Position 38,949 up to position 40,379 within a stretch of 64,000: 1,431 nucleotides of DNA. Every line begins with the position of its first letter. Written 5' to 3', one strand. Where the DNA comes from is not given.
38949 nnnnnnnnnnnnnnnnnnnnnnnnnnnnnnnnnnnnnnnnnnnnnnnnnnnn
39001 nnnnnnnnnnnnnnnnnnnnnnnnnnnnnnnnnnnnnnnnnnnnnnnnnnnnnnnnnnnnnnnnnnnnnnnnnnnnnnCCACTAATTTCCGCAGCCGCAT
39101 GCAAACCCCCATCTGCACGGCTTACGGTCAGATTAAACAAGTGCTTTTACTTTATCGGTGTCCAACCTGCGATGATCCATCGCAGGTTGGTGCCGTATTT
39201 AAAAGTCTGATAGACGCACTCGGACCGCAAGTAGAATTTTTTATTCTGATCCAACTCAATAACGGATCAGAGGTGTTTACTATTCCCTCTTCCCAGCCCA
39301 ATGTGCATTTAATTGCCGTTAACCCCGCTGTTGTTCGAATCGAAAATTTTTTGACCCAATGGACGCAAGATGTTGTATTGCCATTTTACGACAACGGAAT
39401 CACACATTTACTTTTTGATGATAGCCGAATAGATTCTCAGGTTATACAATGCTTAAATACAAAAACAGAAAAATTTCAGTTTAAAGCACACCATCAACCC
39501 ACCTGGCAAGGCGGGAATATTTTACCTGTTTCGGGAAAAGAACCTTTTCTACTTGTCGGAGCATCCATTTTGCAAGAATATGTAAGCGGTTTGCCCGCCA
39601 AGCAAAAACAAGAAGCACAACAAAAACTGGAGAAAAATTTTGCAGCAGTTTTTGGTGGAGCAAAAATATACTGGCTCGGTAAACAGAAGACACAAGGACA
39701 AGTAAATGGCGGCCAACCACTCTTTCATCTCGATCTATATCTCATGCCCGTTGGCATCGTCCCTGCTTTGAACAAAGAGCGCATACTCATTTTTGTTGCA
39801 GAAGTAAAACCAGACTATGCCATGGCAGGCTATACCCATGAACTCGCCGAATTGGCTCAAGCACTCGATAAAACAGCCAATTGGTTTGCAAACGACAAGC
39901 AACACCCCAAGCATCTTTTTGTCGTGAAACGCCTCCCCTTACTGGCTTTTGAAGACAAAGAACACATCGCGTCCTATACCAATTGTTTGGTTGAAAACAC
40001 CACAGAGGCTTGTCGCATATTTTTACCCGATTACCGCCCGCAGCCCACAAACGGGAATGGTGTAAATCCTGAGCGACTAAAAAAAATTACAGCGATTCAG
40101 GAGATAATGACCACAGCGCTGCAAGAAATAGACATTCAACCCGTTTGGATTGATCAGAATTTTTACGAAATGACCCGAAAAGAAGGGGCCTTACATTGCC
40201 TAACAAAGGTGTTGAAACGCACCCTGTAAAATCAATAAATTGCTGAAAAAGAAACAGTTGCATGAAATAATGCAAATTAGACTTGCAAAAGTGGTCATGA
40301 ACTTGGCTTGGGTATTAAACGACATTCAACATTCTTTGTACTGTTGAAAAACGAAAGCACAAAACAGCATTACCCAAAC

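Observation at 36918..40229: Candidate locus: Cys-rich 152-aa protein followed by a divergent PAD/agmatine-deiminase-fold enzyme, opposite an all-helical TPR-like protein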

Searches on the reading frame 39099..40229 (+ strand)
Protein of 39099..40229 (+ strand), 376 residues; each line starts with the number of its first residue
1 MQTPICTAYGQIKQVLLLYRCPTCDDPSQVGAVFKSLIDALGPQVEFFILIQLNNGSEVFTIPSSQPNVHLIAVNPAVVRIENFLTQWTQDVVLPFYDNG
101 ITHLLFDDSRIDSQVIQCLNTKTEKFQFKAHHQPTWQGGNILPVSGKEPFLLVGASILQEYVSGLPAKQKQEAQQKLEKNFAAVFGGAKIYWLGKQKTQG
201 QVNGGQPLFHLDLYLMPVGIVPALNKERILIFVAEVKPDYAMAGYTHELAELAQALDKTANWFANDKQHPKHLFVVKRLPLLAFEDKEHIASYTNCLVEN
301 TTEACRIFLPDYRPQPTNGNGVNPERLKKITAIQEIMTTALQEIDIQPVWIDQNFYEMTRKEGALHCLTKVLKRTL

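Call 3: search_protein_families(library=pfam, proteins=[window:39099-40229:+], max_evalue=1)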
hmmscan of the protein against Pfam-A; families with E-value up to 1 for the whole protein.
window:39099-40229:+ (376 aa): 1 family
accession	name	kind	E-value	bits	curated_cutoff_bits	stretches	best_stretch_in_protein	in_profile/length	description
PF13483.12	Lactamase_B_3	-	0.04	14.3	24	1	162-241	75-156/160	Beta-lactamase superfamily domain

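Call 4: search_protein_families(library=ncbifam, proteins=[window:39099-40229:+], max_evalue=1)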
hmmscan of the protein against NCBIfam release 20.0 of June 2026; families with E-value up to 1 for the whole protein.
window:39099-40229:+ (376 aa): 0 families

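Call 5: find_homologous_proteins(query=window:39099-40229:+, max_evalue=0.001)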
Query window:39099-40229:+ (376 aa): 3 proteins with E <= 0.001 among 1923 candidates.
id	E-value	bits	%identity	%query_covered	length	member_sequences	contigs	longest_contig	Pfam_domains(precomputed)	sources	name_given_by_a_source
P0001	2.8e-256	867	100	100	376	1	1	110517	-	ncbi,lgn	-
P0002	2.1e-77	279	37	99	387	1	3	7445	-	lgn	-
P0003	5.1e-8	50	27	68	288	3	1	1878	-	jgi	jgi:hypothetical protein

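Call 6: search_solved_structures(query=window:39099-40229:+, max_evalue=10, show_alignments=3)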
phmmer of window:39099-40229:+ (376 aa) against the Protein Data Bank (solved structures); distinct sequences matched with E-value up to 10: 7.
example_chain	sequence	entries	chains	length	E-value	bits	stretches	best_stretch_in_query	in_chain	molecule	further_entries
6v39_c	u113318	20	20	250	0.03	16.6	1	258-344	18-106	30S ribosomal protein S3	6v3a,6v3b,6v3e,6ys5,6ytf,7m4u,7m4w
8rd8_CT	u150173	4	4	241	0.13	14.5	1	258-333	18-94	Small ribosomal subunit protein uS3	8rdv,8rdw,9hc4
8pk6_A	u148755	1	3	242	0.54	12.5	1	270-309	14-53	Integrator complex subunit 13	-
3ktw_A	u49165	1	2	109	0.78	11.9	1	306-372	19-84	Signal recognition particle 19 kDa protein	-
9bj7_A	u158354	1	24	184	0.92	11.7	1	227-272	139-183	AbiV family abortive infection protein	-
9bj5_A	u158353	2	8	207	0.96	11.6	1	227-272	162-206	AbiV family abortive infection protein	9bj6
9iz3_B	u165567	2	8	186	1.3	11.2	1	41-101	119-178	Putative phosphonopyruvate decarboxylase beta subunit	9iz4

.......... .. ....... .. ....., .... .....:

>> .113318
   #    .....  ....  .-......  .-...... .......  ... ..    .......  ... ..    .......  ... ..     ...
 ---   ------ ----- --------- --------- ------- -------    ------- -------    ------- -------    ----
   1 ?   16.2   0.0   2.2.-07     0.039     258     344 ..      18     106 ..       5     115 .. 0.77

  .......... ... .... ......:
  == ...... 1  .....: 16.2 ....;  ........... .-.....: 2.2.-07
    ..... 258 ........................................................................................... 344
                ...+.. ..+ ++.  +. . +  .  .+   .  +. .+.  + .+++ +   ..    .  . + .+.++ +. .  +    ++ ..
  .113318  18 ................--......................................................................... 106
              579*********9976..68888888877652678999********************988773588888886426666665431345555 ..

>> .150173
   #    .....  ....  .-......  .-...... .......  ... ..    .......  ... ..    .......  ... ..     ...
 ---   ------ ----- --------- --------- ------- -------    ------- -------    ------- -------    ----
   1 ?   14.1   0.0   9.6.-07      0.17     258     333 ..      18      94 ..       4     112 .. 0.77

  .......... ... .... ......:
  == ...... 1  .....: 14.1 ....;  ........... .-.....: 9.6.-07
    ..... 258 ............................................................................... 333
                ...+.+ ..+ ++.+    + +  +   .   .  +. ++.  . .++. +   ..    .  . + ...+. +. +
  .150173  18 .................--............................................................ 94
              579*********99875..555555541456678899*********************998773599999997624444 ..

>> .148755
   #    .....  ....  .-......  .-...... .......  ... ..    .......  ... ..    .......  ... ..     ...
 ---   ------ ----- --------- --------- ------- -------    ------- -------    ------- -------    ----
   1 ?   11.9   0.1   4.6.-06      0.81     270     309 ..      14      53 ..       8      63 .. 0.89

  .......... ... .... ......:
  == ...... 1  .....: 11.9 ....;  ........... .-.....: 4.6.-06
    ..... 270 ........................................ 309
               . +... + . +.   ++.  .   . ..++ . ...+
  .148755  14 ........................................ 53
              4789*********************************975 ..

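Call 8: find_encoding_contigs(protein=P0002, flank=10000)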
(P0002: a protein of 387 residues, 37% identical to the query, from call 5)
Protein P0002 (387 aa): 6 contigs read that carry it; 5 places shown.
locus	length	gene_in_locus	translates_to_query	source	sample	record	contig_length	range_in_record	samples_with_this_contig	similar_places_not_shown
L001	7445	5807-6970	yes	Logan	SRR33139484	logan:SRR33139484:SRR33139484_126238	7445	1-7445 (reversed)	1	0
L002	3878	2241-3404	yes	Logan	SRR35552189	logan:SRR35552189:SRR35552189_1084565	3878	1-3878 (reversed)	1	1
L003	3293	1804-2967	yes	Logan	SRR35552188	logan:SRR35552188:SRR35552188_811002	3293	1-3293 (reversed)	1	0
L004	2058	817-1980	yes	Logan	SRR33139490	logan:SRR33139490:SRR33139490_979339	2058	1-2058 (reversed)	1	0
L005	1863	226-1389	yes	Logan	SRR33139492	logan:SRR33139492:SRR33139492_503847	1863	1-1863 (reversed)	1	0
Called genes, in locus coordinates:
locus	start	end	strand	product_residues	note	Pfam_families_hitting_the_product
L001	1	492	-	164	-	?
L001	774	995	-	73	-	-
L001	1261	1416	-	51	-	-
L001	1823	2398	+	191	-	PF04542:Sigma70_r2, PF08281:Sigma70_r4_2, PF04545:Sigma70_r4 (weak)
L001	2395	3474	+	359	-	-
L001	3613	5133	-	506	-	-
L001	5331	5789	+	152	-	-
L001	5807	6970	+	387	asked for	-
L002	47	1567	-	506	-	-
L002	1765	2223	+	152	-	-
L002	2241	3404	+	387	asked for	-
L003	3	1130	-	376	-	?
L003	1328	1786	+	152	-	-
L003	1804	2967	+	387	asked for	-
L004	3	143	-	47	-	?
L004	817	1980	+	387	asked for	-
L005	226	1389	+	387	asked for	-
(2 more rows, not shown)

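Call 9: find_encoding_contigs(protein=P0003, flank=10000)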
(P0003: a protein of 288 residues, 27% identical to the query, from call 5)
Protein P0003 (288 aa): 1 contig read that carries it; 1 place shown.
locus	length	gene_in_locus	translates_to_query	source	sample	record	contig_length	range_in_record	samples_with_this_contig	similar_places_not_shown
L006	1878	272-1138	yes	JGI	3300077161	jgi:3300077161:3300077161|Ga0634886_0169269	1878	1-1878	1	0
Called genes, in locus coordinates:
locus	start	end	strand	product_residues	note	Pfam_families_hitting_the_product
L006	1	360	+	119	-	?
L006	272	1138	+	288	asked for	-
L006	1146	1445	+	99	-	-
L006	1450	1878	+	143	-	?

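Call 24: predict_structure(alignment_id=A1)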
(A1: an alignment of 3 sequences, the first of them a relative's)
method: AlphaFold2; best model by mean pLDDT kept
length: 376 residues; sequences in the alignment: 3
mean_pLDDT: 54.9   pTM: 0.51
mean pLDDT of the five models: 54.9, 54.4, 53.0, 52.1, 43.4
residues with pLDDT >= 90: 0; 70-90: 95; 50-70: 130; < 50: 151
segments of 3 or more residues with pLDDT < 50: 1-13, 78-80, 82-140, 195-212, 285-306, 315-320, 352-376
pLDDT, mean of each block of 10 residues (from residue 1): 26 54 63 58 64 66 79 62 33 34 30 42 27 33 56 57 69 70 60 46 36 61 74 78 66 69 70 76 49 38 47 49 68 81 71 42 37 33
secondary structure, 60 per line:
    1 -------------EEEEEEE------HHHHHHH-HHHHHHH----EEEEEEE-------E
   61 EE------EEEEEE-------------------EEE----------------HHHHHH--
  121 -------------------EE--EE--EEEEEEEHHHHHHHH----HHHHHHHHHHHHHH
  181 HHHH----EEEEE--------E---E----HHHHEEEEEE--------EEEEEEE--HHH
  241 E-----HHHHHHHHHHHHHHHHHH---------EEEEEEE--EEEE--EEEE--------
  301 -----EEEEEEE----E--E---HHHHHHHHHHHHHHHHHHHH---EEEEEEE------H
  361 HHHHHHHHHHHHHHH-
elements in order: E14-20 H27-33 H35-41 E46-52 E60-62 E69-74 E94-96 H113-118 E148-154 H155-162 H167-184 E189-193 H211-214 E215-220 E229-235 H247-264 E274-280 E283-286 E289-292 E306-312 H324-343 E347-353 H360-375

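Call 27: search_protein_families(library=pfam, alignment_id=A2, max_evalue=10)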
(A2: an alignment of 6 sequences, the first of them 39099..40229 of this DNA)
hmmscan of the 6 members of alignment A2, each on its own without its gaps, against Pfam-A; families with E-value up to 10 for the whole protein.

A. member 1, window:39099-40229:+ (376 aa): 1 family
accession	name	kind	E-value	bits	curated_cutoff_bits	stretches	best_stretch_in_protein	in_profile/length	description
PF13483.12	Lactamase_B_3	-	0.04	14.3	24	1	162-241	75-156/160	Beta-lactamase superfamily domain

B. families by the number of members that match (of 6 scanned): 5 families
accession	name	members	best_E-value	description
PF04371.20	PAD_porph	3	0.0012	Porphyromonas-type peptidyl-arginine deiminase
PF00308.24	Bac_DnaA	1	0.0074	Bacterial DnaA ATPAse domain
PF13483.12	Lactamase_B_3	1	0.04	Beta-lactamase superfamily domain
PF23769.1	Beta-prop_WDR75_2nd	1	0.092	WD repeat-containing protein 75 second beta-propeller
PF02870.21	Methyltransf_1N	1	0.15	6-O-methylguanine DNA methyltransferase, ribonuclease-like domain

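Call 28: search_solved_structures(query=A2, max_evalue=10, show_alignments=3)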
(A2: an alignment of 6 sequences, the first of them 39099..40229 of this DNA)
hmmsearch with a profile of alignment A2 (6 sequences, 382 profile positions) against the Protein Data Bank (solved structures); distinct sequences matched with E-value up to 10: 1.
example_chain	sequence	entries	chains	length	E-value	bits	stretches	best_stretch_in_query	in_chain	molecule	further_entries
8i4k_A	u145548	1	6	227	1.7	10.8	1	263-301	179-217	Azami Red1.0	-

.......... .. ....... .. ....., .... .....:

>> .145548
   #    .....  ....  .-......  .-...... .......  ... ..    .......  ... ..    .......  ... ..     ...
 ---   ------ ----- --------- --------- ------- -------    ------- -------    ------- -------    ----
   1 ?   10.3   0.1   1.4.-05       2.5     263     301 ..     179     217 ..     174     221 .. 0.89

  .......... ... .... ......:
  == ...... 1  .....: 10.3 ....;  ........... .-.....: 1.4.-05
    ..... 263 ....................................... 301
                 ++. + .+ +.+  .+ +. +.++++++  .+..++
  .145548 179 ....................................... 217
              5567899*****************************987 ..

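Call 29: search_protein_representatives(alignment_id=A1)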
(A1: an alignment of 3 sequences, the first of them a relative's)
Query: 3 sequences, 380 profile positions. Proteins with E-value up to 0.001 (for the whole library): 595; up to 1e-10: 301; up to 1e-30: 21. The best 150 are listed.
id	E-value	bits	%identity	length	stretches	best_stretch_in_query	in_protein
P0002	6.7e-201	683.6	-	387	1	3-380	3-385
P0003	1.7e-104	366.3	-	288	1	119-379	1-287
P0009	1.6e-101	356.6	-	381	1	3-377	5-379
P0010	1.4e-80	287.5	-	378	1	3-377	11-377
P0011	1.0e-78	281.4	-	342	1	39-377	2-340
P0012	4.3e-55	203.7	-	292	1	83-379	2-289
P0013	1.0e-42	163.0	-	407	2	133-378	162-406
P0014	3.9e-39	151.2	-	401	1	3-377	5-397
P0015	1.9e-38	148.9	-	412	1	5-379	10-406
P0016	2.0e-38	148.8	-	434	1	3-377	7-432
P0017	2.2e-38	148.7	-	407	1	3-377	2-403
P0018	7.5e-38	146.9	-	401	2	86-376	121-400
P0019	8.3e-38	146.8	-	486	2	128-376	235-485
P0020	2.3e-34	135.5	-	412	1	6-378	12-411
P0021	3.5e-33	131.6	-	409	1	5-377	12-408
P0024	1.2e-31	126.5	-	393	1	4-378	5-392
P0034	1.8e-28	116.0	-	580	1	5-377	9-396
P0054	4.9e-24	101.5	-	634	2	134-377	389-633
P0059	9.2e-24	100.6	-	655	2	154-377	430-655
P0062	2.0e-23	99.4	-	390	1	3-377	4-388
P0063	2.7e-23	99.0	-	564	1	86-378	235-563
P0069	1.5e-22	96.6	-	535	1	88-377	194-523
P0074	4.6e-22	95.0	-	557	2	148-376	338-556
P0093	2.0e-20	89.5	-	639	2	128-376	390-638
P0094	2.1e-20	89.5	-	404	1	5-377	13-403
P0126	1.4e-18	83.5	-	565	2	204-377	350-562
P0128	1.5e-18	83.4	-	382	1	4-379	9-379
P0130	2.7e-18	82.6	-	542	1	202-377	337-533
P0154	8.5e-17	77.6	-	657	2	134-377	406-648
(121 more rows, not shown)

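Call 31: search_protein_families(library=pfam, alignment_id=A4, max_evalue=0.01)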
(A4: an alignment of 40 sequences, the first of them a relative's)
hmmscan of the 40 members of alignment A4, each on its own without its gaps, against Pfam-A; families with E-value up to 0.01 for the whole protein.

A. member 1, P0001 (376 aa): 0 families

B. families by the number of members that match (of 40 scanned): 3 families
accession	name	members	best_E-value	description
PF04371.20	PAD_porph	19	3.5e-11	Porphyromonas-type peptidyl-arginine deiminase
PF00657.28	Lipase_GDSL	1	1.6e-05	GDSL-like Lipase/Acylhydrolase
PF03068.20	PAD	1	0.0085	Protein-arginine deiminase (PAD)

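Call 32: search_solved_structures(query=A4, max_evalue=10, show_alignments=2)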
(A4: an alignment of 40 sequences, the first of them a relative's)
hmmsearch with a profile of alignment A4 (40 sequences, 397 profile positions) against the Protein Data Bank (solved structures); distinct sequences matched with E-value up to 10: 14.
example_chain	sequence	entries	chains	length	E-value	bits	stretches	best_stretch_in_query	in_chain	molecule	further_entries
2cmu_A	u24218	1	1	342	0.0004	22.7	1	13-209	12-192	PUTATIVE PEPTIDYL-ARGININE DEIMINASE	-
3hvm_A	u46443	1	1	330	0.00046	22.5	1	13-209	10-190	AGMATINE DEIMINASE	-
1xkn_A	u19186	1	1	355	0.0006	22.1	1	129-212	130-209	putative peptidyl-arginine deiminase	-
6b10_A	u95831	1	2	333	0.0021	20.3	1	97-210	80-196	Putative peptidyl-arginine deiminase family protein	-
6b2w_A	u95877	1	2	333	0.012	17.7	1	97-210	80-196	Putative peptidyl-arginine deiminase family protein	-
8a3k_UNK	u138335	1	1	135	0.11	14.7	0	261-290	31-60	sc-apCC-4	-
1q3t_A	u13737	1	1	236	0.94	11.6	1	191-285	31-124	Cytidylate kinase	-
3dwl_G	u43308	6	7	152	0.96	11.5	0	314-393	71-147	Actin-related protein 2/3 complex subunit 5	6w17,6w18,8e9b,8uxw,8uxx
1s9r_A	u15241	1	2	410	1.3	11.1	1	72-170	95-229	Arginine deiminase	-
1lxy_A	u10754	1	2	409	1.3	11.1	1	72-170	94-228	Arginine Deiminase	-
5hp5_A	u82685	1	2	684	1.4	11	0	352-391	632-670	Protein-arginine deiminase type-1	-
1vkp_A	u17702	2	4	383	1.5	10.9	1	151-208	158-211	AGMATINE IMINOHYDROLASE | Agmatine deiminase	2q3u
3h7c_X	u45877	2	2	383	1.5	10.9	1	151-208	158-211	Agmatine deiminase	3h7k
6nib_A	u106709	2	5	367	1.9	10.6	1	149-208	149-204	Porphyromonas-type peptidyl-arginine deiminase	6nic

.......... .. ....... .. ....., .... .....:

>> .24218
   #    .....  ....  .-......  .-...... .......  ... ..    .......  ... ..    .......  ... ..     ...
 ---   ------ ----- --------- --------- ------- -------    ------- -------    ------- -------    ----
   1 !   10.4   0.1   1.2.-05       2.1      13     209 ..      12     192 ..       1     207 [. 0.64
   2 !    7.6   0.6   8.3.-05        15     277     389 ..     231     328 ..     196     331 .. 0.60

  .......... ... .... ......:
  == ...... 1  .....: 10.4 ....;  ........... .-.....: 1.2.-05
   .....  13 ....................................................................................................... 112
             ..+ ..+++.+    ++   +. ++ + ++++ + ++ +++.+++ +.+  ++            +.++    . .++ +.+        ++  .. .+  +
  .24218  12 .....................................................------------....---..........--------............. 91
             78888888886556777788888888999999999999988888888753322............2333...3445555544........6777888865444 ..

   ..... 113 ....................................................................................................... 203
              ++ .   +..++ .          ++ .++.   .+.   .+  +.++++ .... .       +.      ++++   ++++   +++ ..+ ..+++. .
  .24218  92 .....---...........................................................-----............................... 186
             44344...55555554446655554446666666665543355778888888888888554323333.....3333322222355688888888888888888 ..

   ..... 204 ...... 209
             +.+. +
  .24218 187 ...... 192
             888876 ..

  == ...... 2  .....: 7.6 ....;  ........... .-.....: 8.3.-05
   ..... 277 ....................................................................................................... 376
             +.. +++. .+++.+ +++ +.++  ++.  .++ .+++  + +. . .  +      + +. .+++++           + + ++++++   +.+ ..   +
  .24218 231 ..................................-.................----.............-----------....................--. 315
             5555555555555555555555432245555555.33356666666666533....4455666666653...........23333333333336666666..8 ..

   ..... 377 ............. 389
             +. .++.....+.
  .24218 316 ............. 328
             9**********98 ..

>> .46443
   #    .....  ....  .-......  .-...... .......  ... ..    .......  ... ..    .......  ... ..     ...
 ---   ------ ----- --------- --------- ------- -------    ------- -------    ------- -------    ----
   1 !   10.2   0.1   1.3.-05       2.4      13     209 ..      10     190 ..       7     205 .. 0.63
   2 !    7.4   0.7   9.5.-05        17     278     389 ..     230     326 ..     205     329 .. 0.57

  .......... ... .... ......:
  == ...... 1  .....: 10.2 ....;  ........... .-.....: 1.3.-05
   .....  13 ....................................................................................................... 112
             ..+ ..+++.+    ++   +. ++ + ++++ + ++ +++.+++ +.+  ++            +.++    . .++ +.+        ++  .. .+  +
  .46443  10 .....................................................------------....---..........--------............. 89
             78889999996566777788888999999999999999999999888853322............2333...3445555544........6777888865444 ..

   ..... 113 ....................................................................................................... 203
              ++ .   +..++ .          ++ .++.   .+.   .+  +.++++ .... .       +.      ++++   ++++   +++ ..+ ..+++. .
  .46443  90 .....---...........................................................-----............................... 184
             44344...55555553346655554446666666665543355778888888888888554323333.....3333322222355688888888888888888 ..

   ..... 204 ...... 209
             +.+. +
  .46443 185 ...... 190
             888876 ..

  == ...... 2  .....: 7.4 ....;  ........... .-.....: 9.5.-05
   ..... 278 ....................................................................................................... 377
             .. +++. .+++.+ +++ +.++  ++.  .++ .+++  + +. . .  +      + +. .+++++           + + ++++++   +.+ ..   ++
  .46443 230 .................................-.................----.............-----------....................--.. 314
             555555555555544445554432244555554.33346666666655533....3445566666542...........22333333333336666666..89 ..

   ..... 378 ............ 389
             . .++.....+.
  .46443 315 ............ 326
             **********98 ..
